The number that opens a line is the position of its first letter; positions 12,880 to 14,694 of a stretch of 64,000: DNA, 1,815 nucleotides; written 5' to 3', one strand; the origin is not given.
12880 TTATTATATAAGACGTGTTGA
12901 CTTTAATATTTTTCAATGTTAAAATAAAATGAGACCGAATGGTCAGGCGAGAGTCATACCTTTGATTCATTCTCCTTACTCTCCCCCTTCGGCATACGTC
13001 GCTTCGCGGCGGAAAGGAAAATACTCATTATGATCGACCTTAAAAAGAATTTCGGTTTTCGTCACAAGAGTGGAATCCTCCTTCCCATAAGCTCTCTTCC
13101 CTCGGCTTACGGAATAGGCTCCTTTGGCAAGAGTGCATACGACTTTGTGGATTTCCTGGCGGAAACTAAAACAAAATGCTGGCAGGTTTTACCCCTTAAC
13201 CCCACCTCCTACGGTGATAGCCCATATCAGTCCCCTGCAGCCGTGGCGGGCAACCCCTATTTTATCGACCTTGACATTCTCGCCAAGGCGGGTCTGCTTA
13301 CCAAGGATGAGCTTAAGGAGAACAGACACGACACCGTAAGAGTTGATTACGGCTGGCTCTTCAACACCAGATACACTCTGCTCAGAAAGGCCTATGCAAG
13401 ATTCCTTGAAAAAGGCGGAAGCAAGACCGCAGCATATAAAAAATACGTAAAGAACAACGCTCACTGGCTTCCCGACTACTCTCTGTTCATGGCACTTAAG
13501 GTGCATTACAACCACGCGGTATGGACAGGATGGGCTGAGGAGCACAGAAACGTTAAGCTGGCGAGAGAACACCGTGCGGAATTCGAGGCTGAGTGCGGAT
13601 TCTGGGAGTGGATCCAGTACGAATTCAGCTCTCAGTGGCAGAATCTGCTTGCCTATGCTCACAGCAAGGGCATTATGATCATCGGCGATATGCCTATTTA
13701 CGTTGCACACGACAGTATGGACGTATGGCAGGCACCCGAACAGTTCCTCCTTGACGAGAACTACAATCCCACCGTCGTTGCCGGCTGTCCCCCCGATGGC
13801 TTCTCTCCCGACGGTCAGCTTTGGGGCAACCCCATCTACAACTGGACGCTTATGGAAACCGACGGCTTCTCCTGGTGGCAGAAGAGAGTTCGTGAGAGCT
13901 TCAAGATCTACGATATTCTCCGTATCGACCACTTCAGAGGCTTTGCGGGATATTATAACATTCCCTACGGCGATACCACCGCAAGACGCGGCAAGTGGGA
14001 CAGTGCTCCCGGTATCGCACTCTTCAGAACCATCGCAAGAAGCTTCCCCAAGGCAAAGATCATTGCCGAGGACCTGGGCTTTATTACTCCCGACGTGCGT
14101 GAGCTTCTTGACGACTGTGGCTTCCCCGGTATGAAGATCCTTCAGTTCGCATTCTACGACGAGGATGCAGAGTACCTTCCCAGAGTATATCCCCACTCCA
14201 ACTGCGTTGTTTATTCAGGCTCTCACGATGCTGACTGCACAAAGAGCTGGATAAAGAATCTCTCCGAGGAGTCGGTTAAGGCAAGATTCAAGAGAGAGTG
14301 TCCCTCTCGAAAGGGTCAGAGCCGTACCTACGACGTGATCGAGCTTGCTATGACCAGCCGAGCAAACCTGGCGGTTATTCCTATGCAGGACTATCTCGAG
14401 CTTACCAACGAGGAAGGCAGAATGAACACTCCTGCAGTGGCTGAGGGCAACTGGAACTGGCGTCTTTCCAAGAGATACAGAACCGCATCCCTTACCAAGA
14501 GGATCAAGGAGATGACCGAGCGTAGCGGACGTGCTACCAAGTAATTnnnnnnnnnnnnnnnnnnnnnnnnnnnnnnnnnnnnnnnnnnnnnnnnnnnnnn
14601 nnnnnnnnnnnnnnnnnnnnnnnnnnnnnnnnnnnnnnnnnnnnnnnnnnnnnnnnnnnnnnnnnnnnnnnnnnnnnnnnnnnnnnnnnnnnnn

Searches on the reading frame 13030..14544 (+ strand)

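Call 54: search_protein_families(library=pfam, proteins=[window:13030-14544:+], max_evalue=0.001)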
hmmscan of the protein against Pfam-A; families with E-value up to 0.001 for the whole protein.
window:13030-14544:+ (504 aa): 1 family
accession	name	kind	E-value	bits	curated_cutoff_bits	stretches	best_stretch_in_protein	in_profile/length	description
PF02446.23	Glyco_hydro_77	-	4.4e-168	560.4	25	1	18-481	1-461/465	4-alpha-glucanotransferase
